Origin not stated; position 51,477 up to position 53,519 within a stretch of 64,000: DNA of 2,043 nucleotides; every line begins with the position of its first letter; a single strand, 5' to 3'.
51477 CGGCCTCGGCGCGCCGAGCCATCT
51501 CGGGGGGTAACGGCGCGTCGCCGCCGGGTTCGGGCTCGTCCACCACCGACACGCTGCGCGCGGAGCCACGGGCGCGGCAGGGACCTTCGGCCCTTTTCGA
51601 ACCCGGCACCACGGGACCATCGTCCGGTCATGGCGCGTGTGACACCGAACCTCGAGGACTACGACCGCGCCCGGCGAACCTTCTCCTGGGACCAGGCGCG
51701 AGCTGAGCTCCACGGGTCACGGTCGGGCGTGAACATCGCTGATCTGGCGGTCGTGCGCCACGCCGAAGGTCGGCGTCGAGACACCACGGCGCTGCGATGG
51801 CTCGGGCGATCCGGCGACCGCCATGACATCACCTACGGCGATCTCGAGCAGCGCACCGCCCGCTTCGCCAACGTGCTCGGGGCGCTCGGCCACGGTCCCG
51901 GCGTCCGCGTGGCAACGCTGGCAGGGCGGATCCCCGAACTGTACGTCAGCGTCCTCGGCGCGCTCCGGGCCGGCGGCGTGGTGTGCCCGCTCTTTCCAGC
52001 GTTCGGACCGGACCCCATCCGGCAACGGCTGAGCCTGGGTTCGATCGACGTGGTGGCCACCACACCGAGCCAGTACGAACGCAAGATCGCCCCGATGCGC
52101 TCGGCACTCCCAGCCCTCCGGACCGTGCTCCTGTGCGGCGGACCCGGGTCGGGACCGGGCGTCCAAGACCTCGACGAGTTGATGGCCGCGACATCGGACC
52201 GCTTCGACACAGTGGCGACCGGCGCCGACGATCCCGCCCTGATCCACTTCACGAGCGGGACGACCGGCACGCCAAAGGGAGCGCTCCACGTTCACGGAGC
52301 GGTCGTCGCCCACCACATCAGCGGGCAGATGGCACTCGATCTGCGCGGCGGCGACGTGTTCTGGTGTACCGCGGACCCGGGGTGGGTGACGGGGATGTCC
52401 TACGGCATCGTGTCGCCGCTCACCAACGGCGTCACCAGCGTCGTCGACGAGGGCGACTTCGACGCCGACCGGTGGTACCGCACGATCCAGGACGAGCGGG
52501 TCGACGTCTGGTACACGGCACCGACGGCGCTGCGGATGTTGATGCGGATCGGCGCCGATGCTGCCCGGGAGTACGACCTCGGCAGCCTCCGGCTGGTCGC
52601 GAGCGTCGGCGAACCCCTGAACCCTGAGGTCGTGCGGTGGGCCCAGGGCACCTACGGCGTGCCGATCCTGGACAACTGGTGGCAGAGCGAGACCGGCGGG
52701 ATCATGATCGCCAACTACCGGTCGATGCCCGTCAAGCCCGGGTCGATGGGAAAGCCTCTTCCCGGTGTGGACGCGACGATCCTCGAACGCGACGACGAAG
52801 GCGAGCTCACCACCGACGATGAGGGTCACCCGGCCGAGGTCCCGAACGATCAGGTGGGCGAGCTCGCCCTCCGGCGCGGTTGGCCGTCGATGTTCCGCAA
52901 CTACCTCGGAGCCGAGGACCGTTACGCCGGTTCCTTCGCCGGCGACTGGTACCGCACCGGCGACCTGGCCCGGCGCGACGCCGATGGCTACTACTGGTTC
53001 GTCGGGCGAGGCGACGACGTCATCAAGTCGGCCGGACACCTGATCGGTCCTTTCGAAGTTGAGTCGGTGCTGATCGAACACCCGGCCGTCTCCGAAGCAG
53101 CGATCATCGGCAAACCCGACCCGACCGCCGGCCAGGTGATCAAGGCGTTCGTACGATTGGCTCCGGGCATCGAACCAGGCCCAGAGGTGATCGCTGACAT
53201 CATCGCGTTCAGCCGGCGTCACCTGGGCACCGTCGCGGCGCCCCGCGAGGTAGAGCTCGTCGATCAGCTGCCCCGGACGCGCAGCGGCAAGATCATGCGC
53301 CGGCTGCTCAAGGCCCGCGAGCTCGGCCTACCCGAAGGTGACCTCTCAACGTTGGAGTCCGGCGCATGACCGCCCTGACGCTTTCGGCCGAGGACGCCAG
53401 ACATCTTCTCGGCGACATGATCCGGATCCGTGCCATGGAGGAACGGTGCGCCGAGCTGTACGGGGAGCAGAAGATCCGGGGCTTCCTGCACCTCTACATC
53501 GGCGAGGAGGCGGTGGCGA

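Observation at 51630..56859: AcsA / PDH-like E1 alpha-beta / E2 / acyl carrier protein operon lacking E3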

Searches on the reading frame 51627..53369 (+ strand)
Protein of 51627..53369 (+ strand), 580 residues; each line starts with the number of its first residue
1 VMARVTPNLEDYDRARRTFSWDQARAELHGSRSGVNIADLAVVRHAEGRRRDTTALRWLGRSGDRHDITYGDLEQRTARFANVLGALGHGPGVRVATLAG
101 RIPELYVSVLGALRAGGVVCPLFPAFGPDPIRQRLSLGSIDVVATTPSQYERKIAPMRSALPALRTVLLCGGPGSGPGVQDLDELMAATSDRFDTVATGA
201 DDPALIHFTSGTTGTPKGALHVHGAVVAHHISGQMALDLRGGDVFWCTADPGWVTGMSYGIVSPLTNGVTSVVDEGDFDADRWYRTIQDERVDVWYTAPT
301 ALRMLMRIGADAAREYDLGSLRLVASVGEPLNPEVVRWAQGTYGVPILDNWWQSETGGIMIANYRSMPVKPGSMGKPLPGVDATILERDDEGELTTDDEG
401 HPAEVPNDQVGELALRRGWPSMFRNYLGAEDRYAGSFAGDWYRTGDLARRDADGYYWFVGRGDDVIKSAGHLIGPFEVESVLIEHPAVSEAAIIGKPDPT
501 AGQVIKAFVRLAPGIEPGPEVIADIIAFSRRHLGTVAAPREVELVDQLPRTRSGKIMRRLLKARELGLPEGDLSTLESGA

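Call 8: search_protein_families(library=pfam, proteins=[window:51627-53369:+], max_evalue=0.01)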
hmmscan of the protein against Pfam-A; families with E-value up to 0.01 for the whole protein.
window:51627-53369:+ (580 aa): 2 families
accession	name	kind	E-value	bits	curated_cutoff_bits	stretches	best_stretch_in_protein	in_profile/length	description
PF00501.34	AMP-binding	-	3.8e-74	250.2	29.9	1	46-426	4-383/384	AMP-binding enzyme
PF13193.12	AMP-binding_C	-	2.7e-24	86.3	24.5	1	477-555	1-76/76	AMP-binding enzyme C-terminal domain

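Call 9: search_protein_families(library=ncbifam, proteins=[window:51627-53369:+], max_evalue=0.01)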
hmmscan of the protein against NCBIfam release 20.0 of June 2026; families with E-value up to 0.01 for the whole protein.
window:51627-53369:+ (580 aa): 105 families (the best 25 are shown)
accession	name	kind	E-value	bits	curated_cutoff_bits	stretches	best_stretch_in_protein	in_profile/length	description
NF003313.0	PRK04319.1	equivalog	8.8e-250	829.8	729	1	4-577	11-573/574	acetate--CoA ligase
NF001208.0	PRK00174.1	subfamily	2.5e-133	445.7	657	1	31-578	73-634/649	acetate--CoA ligase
TIGR02188.1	Ac_CoA_lig_AcsA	equivalog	1.8e-129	432.9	724.95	1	33-578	54-619/629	acetate--CoA ligase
NF047394.1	AcylCoAsynMbcS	equivalog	1.1e-107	360.8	850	1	50-565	24-520/525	acyl-CoA synthetase MbcS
NF004837.0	PRK06187.1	subfamily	6.9e-87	291.9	476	1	42-564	13-521/531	long-chain-fatty-acid--CoA ligase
NF007815.0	PRK10524.1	equivalog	5.5e-81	272.9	955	2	200-578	232-616/629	propionate--CoA ligase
TIGR02262.1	benz_CoA_lig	subfamily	6e-75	252.9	375.25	1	64-562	27-506/508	benzoate-CoA ligase family protein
TIGR02316.1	propion_prpE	equivalog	1.6e-73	248.3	827.4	2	200-578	231-615/628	propionate--CoA ligase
NF005714.0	PRK07529.1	subfamily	4.8e-73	246.5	632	1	44-565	37-576/640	acyl-CoA synthetase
NF006181.0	PRK08314.1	subfamily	4.7e-64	216.6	705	2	184-565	188-554/563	long-chain-fatty-acid--CoA ligase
NF006182.0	PRK08316.1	subfamily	5.3e-58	196.8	663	1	42-563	16-515/523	fatty acyl-CoA synthetase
NF005858.0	PRK07787.1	subfamily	8.4e-55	186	575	1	68-562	27-469/471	acyl-CoA synthetase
NF004822.0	PRK06178.1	equivalog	2.5e-54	184.9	782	1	43-563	43-565/571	acyl-CoA synthetase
NF005857.1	PRK07786.1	exception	6.5e-54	183.3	733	1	44-564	17-511/513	fatty-acid--CoA ligase FadD5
TIGR03208.1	cyc_hxne_CoA_lg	equivalog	1.4e-53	182.4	792.3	1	61-558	47-533/538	cyclohexanecarboxylate-CoA ligase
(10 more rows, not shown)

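Call 29: search_solved_structures(query=window:51627-53369:+, max_evalue=1e-20, show_alignments=1)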
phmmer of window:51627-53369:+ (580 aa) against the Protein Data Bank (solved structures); distinct sequences matched with E-value up to 1e-20: 114 (the best 60 are shown).
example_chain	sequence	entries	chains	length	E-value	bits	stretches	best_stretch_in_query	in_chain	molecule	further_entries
9g79_B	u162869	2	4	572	1.1e-157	529.2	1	8-577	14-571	Acetyl-coenzyme A synthetase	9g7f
8rpk_A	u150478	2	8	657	2e-105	356.6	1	16-577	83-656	Acetate--CoA ligase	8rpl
5u2a_A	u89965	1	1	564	2.5e-96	326.6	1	7-566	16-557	AMP-dependent synthetase and ligase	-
7mmz_A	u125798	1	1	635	8.3e-96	324.9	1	36-563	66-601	Acetyl-coenzyme A synthetase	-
2p2f_A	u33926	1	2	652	2.3e-95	323.4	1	35-576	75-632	Acetyl-coenzyme A synthetase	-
5jrh_A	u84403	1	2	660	2.4e-95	323.3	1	35-576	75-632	Acetyl-coenzyme A synthetase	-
2p2m_A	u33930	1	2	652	5.6e-95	322.1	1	35-576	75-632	Acetyl-coenzyme A synthetase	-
2p2b_A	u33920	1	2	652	8.8e-95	321.5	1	35-576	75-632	Acetyl-coenzyme A synthetase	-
2p2q_A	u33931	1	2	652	1.1e-94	321.1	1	35-576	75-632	Acetyl-coenzyme A synthetase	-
1pg3_A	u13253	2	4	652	1.4e-94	320.8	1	35-576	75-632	acetyl-CoA synthetase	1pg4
2p20_A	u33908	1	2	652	1.8e-94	320.4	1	35-576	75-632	Acetyl-coenzyme A synthetase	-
2p2j_A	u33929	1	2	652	2e-94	320.3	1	35-576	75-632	Acetyl-coenzyme A synthetase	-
7kq6_A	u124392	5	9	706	5.4e-84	285.9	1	41-577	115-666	Acetyl-coenzyme A synthetase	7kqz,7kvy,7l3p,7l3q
7kcp_A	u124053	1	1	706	1.6e-83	284.3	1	41-577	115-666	Acetyl-coenzyme A synthetase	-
7kdn_A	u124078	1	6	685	1.2e-81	278.1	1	44-576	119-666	Acetyl-coenzyme A synthetase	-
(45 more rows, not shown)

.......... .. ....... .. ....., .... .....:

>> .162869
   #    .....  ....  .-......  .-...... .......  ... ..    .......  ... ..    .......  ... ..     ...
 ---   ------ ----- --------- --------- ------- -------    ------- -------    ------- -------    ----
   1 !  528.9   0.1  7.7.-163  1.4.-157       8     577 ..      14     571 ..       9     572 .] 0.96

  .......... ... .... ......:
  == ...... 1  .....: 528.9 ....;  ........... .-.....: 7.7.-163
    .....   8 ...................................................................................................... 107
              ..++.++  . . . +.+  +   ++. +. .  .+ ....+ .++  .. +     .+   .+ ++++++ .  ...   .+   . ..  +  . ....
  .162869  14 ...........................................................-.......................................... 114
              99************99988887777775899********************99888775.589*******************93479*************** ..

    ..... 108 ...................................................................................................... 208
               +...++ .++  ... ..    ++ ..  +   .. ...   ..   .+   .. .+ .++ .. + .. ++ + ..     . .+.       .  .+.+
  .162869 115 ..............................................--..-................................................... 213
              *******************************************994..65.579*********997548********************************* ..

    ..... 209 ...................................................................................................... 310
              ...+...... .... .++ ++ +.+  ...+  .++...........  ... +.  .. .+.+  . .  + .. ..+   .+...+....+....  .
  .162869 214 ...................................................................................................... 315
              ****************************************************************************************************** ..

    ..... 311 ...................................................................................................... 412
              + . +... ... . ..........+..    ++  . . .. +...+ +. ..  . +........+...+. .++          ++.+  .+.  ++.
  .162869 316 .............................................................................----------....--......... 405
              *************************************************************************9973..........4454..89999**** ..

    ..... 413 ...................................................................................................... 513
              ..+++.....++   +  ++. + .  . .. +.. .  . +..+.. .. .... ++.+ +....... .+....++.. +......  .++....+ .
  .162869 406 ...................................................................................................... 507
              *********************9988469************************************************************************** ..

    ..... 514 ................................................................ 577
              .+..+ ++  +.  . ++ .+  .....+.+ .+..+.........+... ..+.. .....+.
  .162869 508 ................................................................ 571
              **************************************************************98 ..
